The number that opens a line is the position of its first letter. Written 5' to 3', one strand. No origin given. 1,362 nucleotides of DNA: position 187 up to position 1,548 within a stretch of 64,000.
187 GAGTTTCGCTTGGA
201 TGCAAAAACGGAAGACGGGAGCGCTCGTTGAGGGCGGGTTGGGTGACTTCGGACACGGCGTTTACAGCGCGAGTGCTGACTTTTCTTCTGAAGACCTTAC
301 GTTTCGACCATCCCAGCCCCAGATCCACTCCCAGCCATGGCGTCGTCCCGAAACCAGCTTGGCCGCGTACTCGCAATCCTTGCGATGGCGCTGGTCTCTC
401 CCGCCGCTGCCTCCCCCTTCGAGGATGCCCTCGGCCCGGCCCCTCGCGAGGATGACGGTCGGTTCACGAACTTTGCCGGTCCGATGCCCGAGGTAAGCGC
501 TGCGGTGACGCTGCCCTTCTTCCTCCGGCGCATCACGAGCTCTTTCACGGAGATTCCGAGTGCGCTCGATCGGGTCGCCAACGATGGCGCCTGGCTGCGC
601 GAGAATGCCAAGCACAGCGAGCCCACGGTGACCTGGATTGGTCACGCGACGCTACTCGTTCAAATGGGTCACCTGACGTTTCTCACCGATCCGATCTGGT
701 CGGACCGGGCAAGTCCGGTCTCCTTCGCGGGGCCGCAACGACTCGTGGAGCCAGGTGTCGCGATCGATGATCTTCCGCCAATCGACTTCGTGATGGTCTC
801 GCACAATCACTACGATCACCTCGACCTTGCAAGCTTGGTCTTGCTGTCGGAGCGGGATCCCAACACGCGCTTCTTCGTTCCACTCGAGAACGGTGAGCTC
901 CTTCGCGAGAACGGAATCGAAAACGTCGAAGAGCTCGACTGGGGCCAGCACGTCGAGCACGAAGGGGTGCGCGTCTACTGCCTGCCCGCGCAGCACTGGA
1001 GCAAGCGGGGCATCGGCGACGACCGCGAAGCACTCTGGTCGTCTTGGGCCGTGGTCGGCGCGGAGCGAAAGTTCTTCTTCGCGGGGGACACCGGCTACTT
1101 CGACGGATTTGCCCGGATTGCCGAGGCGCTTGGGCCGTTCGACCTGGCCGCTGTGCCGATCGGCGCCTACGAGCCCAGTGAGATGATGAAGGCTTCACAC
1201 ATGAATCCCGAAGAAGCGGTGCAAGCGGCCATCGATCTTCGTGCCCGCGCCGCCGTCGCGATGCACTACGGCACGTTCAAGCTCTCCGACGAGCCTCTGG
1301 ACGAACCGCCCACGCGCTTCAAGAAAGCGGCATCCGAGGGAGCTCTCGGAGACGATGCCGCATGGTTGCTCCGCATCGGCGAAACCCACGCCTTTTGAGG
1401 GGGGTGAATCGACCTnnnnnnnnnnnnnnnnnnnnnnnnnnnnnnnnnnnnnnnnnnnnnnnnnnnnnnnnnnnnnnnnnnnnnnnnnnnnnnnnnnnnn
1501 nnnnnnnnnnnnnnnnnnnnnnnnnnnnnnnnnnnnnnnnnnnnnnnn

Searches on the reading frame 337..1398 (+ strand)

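Call 33: search_protein_families(library=pfam, proteins=[window:337-1398:+], max_evalue=0.001)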
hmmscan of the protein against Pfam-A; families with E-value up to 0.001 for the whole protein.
window:337-1398:+ (353 aa): 2 families
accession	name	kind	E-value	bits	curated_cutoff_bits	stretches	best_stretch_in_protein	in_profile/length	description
PF12706.13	Lactamase_B_2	-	8.6e-45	153.2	27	1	115-311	3-200/200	Beta-lactamase superfamily domain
PF13483.12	Lactamase_B_3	-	1.8e-14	54.5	24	1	97-310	1-160/160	Beta-lactamase superfamily domain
